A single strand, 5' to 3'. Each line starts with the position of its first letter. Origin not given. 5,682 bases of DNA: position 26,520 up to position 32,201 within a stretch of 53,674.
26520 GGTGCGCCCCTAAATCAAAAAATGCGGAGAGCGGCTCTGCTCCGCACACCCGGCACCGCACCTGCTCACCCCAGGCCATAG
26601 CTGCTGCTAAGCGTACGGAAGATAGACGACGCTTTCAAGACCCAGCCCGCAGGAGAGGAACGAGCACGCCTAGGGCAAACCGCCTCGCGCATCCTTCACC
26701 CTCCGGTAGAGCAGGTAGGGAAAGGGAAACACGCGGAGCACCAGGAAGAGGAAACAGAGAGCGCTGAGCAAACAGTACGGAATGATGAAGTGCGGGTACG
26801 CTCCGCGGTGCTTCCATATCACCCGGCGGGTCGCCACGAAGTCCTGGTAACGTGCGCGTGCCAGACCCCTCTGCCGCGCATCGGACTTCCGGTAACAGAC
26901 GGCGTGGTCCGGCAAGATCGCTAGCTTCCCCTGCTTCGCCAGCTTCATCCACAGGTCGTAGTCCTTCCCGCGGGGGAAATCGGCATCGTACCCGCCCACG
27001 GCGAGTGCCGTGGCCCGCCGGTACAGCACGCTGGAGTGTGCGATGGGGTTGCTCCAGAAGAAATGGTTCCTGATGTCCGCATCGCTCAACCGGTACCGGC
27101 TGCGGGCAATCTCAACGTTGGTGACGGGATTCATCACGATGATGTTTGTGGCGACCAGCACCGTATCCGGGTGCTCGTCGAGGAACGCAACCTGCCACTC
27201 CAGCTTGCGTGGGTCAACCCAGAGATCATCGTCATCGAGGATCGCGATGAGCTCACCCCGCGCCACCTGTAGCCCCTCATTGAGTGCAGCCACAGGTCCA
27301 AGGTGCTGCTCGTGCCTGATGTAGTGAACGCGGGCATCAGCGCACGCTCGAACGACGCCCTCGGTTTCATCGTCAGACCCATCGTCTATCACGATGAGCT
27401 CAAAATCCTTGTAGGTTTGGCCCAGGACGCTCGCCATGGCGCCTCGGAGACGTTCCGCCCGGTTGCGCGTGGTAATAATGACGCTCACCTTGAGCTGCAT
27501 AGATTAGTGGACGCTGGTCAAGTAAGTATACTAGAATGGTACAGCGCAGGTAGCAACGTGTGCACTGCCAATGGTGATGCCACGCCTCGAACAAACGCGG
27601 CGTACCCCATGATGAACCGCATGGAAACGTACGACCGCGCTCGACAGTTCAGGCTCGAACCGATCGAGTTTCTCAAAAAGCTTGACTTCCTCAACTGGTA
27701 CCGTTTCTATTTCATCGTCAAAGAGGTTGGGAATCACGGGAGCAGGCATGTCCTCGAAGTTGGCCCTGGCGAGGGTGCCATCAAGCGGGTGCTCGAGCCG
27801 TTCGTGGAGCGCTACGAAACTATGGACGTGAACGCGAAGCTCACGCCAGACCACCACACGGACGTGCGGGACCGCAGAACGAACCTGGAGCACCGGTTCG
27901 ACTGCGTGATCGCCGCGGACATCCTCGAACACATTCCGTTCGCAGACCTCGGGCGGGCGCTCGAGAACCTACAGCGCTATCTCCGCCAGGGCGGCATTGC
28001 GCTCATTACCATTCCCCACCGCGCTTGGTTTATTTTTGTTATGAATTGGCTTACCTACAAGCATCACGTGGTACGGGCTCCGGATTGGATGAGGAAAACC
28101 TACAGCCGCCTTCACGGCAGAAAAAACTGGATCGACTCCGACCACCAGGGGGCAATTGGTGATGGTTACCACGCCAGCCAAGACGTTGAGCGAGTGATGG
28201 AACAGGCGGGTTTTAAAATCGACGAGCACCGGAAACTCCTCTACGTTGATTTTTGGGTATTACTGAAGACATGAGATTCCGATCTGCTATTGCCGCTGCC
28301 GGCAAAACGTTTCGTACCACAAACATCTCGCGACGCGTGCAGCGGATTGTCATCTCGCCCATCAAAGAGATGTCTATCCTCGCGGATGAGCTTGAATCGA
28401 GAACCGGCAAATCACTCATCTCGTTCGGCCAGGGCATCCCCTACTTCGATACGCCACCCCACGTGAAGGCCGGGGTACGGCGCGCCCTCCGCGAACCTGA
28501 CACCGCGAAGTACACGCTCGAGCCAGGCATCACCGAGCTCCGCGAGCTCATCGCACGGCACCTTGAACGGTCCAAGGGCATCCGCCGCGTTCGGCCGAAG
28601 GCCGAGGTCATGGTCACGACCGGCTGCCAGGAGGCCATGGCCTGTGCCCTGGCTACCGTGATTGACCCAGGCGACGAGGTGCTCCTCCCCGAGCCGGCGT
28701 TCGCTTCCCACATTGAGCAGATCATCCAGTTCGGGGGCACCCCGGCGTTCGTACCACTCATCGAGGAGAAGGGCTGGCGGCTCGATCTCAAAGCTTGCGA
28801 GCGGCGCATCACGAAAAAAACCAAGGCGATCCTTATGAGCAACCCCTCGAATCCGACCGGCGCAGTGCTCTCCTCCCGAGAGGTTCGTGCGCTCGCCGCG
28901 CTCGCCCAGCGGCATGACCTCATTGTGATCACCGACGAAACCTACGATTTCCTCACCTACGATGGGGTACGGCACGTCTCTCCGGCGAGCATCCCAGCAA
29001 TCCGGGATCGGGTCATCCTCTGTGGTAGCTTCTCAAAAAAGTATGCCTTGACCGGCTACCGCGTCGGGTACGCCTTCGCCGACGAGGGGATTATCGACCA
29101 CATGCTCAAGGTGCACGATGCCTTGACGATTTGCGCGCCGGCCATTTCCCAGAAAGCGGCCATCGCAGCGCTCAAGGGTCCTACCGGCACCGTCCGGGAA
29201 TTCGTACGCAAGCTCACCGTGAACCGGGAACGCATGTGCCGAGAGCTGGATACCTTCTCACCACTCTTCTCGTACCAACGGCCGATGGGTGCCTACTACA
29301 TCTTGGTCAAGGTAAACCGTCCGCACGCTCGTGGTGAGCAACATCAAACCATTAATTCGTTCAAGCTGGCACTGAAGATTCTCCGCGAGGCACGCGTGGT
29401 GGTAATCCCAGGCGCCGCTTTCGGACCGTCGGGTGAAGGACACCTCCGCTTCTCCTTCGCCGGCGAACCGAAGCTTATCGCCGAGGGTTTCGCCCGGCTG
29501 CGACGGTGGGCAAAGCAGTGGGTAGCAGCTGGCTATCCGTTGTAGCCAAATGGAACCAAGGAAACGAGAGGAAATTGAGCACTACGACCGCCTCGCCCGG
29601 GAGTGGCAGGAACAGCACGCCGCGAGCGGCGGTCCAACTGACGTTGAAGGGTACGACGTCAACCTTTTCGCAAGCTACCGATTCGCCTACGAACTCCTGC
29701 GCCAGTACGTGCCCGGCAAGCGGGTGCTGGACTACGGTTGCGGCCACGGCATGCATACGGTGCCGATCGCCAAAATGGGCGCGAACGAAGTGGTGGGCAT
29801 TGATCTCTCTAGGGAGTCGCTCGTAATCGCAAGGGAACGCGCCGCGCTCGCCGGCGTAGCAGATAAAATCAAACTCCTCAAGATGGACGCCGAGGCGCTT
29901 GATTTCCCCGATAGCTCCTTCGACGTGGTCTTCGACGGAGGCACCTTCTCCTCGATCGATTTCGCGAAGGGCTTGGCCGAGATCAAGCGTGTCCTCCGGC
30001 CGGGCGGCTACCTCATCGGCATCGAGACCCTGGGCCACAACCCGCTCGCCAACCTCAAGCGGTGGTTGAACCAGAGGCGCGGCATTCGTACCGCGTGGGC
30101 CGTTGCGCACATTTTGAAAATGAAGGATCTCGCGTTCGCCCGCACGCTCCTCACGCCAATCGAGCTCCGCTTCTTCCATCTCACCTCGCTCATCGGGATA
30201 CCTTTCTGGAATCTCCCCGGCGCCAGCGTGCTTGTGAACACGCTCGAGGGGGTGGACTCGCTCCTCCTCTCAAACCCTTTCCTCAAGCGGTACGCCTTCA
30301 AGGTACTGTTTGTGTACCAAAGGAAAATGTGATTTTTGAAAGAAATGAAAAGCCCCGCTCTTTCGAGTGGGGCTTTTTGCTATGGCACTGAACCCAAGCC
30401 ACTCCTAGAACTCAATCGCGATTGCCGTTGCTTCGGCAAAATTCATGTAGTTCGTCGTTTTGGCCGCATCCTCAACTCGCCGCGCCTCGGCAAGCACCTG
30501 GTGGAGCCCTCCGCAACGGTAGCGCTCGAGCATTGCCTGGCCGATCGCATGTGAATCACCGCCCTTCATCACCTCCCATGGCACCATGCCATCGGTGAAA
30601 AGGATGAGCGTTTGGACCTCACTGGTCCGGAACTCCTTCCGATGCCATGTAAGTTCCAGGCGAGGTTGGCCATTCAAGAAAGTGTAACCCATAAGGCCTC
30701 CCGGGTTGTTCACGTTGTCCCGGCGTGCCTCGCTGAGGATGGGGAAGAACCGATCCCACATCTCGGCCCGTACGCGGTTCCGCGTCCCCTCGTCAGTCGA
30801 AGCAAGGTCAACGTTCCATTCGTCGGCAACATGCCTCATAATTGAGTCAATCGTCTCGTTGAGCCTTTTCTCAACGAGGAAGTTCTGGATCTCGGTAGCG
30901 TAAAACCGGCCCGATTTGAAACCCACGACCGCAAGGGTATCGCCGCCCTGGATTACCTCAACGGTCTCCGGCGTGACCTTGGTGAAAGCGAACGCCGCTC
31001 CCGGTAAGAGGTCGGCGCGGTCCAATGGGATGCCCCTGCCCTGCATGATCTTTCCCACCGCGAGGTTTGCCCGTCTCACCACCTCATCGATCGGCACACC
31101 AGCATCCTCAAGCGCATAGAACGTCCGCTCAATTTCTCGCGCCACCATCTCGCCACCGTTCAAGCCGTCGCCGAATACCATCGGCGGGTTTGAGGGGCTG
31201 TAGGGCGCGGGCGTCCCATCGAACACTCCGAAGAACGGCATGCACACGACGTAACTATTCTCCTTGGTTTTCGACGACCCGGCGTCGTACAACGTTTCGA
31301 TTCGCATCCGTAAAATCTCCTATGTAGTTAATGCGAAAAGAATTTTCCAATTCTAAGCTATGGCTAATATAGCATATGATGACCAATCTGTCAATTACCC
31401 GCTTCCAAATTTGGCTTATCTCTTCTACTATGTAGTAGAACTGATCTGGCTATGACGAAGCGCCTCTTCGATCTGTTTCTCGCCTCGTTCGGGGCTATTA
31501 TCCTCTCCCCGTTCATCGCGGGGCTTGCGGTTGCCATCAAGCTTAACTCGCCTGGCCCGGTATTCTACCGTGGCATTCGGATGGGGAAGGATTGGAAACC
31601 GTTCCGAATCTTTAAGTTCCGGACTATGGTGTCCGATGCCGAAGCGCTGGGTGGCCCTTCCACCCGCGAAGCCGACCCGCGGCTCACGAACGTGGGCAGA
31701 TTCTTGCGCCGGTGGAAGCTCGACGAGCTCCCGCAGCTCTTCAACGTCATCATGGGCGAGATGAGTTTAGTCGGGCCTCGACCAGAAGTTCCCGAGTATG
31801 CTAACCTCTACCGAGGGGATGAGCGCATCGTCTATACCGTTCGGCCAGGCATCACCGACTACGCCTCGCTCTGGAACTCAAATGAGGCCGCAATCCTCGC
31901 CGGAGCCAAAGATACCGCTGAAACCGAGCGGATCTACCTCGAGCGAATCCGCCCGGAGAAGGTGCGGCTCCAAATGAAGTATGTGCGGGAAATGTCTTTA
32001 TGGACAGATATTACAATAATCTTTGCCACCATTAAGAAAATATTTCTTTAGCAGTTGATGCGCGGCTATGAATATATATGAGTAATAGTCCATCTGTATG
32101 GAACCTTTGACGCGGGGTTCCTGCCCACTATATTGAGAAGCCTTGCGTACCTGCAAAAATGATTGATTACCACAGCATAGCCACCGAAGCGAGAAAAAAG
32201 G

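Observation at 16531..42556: Glycan island bracketed by Wzy_C/TPR paralogs next to a giant PG-binding surface protein: candidate surface-protein O-glycosylation (slg-like) system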

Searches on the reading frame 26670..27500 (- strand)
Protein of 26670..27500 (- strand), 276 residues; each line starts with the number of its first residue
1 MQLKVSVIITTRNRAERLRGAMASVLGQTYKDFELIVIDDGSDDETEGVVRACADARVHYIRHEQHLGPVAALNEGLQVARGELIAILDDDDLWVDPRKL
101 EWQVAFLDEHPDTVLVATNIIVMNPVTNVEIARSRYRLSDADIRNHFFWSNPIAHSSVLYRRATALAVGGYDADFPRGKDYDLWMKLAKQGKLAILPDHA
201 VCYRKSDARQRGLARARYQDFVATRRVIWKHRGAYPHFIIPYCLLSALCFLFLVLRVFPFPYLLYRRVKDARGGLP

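Call 5: search_protein_families(library=pfam, proteins=[window:26670-27500:-])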
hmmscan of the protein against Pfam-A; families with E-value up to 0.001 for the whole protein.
window:26670-27500:- (276 aa): 4 families
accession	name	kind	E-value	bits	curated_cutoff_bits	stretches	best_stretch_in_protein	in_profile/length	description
PF00535.33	Glycos_transf_2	-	3.3e-33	115.4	23.3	1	6-157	1-155/168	Glycosyl transferase family 2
PF13641.12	Glyco_tranf_2_3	-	6.9e-19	69.2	27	1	5-200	3-208/230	Glycosyltransferase like family 2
PF10111.15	Glyco_tranf_2_2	-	1.3e-16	61.3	27.3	1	6-207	1-219/276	Glycosyltransferase like family 2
PF13632.12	Glyco_trans_2_3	-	4e-08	33.8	27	1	85-261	2-181/198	Glycosyl transferase family group 2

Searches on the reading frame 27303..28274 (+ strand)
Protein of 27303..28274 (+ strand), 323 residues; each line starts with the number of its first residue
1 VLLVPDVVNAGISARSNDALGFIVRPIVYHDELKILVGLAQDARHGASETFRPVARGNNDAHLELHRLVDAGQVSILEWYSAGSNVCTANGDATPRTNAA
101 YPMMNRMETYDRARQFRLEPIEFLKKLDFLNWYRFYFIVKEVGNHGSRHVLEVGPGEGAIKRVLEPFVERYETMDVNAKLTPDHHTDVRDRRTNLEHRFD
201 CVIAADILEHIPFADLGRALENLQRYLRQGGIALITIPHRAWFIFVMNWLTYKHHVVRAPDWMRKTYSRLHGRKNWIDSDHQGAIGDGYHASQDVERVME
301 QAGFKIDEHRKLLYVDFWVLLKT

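Call 5: search_protein_families(library=pfam, proteins=[window:27303-28274:+])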
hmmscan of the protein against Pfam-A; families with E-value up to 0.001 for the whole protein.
window:27303-28274:+ (323 aa): 4 families
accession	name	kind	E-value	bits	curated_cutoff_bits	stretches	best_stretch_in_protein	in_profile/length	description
PF13489.12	Methyltransf_23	-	1.5e-13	51.3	27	1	147-308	23-163/164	Methyltransferase domain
PF08241.18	Methyltransf_11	-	1.4e-06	29.3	21.2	1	151-235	1-95/95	Methyltransferase domain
PF08242.18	Methyltransf_12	-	1.4e-05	26.1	30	1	183-232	46-97/98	Methyltransferase domain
PF13649.12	Methyltransf_25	-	0.00011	23.3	27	0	184-231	51-97/97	Methyltransferase domain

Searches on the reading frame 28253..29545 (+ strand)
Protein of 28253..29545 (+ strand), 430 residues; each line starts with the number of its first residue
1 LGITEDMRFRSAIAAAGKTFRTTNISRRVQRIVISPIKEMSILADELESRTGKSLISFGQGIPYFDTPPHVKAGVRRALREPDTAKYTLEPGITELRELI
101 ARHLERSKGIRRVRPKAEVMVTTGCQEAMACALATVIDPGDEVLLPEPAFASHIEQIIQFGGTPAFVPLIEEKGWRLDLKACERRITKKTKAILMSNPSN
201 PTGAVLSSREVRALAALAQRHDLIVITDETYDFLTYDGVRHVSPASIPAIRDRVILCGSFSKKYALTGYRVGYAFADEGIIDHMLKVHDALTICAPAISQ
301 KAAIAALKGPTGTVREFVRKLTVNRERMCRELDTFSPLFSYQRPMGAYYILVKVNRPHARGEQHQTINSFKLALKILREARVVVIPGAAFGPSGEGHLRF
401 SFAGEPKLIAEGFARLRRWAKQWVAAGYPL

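Call 5: search_protein_families(library=pfam, proteins=[window:28253-29545:+])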
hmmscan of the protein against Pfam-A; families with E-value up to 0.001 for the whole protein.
window:28253-29545:+ (430 aa): 5 families
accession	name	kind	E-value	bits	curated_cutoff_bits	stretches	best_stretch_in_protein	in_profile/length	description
PF00155.27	Aminotran_1_2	-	2.6e-59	201.7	19.7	1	55-411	3-356/361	Aminotransferase class I and II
PF01041.23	DegT_DnrJ_EryC1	-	2.9e-13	50.2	19.8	1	118-228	41-145/360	DegT/DnrJ/EryC1/StrS aminotransferase family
PF00266.25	Aminotran_5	-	2.2e-06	27.4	21.5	1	113-229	58-176/371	Aminotransferase class-V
PF01053.26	Cys_Met_Meta_PP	-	4.3e-05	22.7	27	1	116-231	67-176/381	Cys/Met metabolism PLP-dependent enzyme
PF01212.27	Beta_elim_lyase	-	6.2e-05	22.9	27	1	117-229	49-169/288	Beta-eliminating lyase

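Call 65: search_protein_families(library=ncbifam, proteins=[window:28253-29545:+], max_evalue=1e-10)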
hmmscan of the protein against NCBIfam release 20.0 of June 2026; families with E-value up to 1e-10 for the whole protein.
window:28253-29545:+ (430 aa): 68 families (the best 25 are shown)
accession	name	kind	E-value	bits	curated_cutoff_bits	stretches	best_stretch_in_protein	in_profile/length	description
NF041364.1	GntC_guanitoxin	equivalog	1.4e-91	307.1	415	1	57-418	2-355/356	guanitoxin biosynthesis PLP-dependent (S)-gamma-hydroxy-L-arginine cyclodehydratase GntC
NF005817.0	PRK07683.1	equivalog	6.8e-80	268.6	575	1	25-422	5-383/387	aminotransferase A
NF005816.0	PRK07682.1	equivalog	2.1e-78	263.6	620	1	22-422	3-385/390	aminotransferase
NF041091.1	asp_aminotase_Arch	equivalog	1.7e-76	257.5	550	1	27-419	2-374/376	aspartate aminotransferase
NF004770.0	PRK06108.1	subfamily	3e-72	243.6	422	1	22-422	10-394/396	pyridoxal phosphate-dependent aminotransferase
NF004621.0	PRK05957.1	equivalog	4.6e-71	239.6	498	1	33-421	11-384/389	pyridoxal phosphate-dependent aminotransferase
NF006488.0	PRK08912.1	equivalog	7.9e-70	235.7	498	1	39-421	18-385/387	aminotransferase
NF004769.0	PRK06107.1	equivalog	2e-69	234.3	617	1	23-418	4-396/402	aspartate transaminase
NF004975.0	PRK06348.1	equivalog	1.4e-68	231.7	549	1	55-418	31-381/384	pyridoxal phosphate-dependent aminotransferase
NF005855.0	PRK07777.1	equivalog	2.9e-68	231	553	1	35-421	16-389/391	pyridoxal phosphate-dependent aminotransferase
NF005732.0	PRK07550.1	equivalog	3.1e-68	230.6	366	1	23-418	3-386/389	aminotransferase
NF006230.0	PRK08363.1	equivalog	8.9e-68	228.9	534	1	24-423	3-395/398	alanine aminotransferase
NF006229.0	PRK08361.1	equivalog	1.9e-67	228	624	1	25-418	10-386/391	aspartate aminotransferase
NF005588.0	PRK07309.1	equivalog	3.6e-65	220.4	576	1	26-421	8-387/391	pyridoxal phosphate-dependent aminotransferase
NF005601.0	PRK07337.1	equivalog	3.7e-63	213.9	496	1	23-419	6-391/394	pyridoxal phosphate-dependent aminotransferase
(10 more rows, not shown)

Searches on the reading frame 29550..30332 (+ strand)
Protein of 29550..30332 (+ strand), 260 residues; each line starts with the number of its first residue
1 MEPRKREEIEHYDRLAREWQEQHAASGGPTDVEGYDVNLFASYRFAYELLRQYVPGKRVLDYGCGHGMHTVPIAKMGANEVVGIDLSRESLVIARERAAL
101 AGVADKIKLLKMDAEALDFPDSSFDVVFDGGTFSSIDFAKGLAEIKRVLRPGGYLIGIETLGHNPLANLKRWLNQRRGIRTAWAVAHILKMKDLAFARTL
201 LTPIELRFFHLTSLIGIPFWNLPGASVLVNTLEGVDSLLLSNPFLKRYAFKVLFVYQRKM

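Call 5: search_protein_families(library=pfam, proteins=[window:29550-30332:+])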
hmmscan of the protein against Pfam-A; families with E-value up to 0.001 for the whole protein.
window:29550-30332:+ (260 aa): 15 families
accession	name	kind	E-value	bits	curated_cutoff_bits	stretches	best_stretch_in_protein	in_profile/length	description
PF08241.18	Methyltransf_11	-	1.1e-22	80.9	21.2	1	60-156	1-94/95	Methyltransferase domain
PF13649.12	Methyltransf_25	-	1.3e-22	80.7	27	1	59-153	1-97/97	Methyltransferase domain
PF13847.12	Methyltransf_31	-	2.3e-20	73.2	27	1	56-156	4-108/145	Methyltransferase domain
PF01209.24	Ubie_methyltran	-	5.6e-14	52.5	20.1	1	54-160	46-154/233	ubiE/COQ5 methyltransferase family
PF08242.18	Methyltransf_12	-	2e-13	51.3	30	1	60-155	1-98/98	Methyltransferase domain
PF06325.19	PrmA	-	1.6e-09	38.1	22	1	54-128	160-231/296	Ribosomal protein L11 methyltransferase (PrmA)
PF13489.12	Methyltransf_23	-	3.8e-09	36.9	27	1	54-163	21-122/164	Methyltransferase domain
PF08003.17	Methyltransf_9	-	9.6e-09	35.1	23.8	1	28-161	85-220/315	Protein of unknown function (DUF1698)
PF02353.26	CMAS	-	8.5e-08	32.3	27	1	53-156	60-163/273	Mycolic acid cyclopropane synthetase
PF05175.20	MTS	-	2.9e-05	24.2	23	1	55-127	31-102/170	Methyltransferase small domain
PF02475.24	TRM5-TYW2_MTfase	-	3.3e-05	24.4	28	1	53-139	34-120/164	TRM5/TYW2 methyltransferase domain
PF01135.25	PCMT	-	0.00031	21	20.3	1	46-109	65-128/210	Protein-L-isoaspartate(D-aspartate) O-methyltransferase (PCMT)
PF09445.16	Methyltransf_15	-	0.00036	20.6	22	1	57-116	2-60/165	RNA cap guanine-N2 methyltransferase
PF01170.24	UPF0020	-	0.00088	19.5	22.3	0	80-127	78-125/197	RMKL-like, methyltransferase domain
PF07021.18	MetW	-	0.00097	19.3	21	0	51-129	8-81/193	Methionine biosynthesis protein MetW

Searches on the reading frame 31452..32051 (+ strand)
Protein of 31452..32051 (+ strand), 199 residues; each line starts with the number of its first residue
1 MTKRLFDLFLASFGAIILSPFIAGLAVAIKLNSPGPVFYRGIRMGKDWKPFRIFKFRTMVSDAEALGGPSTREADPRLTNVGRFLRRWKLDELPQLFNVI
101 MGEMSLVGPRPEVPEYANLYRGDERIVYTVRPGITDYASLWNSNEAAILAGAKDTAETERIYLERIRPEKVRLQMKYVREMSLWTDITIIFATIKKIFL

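Call 5: search_protein_families(library=pfam, proteins=[window:31452-32051:+])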
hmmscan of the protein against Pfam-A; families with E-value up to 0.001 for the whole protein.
window:31452-32051:+ (199 aa): 1 family
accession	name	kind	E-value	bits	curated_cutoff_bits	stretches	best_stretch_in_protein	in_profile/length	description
PF02397.22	Bac_transf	-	4.9e-59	199.3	27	1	3-198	1-178/179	Bacterial sugar transferase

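Call 65: search_protein_families(library=ncbifam, proteins=[window:31452-32051:+], max_evalue=1e-10)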
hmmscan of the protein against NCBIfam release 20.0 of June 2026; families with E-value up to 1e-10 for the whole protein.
window:31452-32051:+ (199 aa): 10 families
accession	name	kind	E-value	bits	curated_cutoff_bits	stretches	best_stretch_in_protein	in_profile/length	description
TIGR03025.1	EPS_sugtrans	subfamily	8.9e-65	219.6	295.55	1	2-198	257-439/445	exopolysaccharide biosynthesis polyprenyl glycosylphosphotransferase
TIGR03023.1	WcaJ_sugtrans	equivalog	1.6e-56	192.5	410.75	1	2-198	262-447/453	undecaprenyl-phosphate glucose phosphotransferase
TIGR03022.1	WbaP_sugtrans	subfamily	2e-48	165.8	403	2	74-197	345-449/456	undecaprenyl-phosphate galactose phosphotransferase WbaP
TIGR03013.1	EpsB_2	subfamily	4.3e-46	157.9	393.35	1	2-197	254-436/443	TIGR03013 family XrtA/PEP-CTERM system glycosyltransferase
NF052601.1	undeca_RfbP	equivalog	6.6e-41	140.2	330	2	74-197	131-235/244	undecaprenyl-phosphate galactose phosphotransferase family protein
NF007518.0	PRK10124.1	equivalog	2.3e-40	138.7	684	1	2-198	273-458/464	undecaprenyl-phosphate glucose phosphotransferase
NF041877.1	EPS_EpsZ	equivalog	4e-38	131.2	800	1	3-194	266-449/459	exopolysaccharide biosynthesis polyisoprenyl-phosphate hexose-1-phosphate transferase EpsZ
NF050817.1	PolSacchBiosHfsE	equivalog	5.9e-36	124.2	750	1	2-195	271-457/467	polysaccharide biosynthesis protein HfsE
NF011751.0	PRK15204.1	equivalog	4.6e-26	91.5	907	1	2-197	279-469/476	undecaprenyl-phosphate galactose phosphotransferase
NF045514.1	glycotran_HepC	equivalog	5.2e-25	88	140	1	2-111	116-211/220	heterocyst development glycosyltransferase HepC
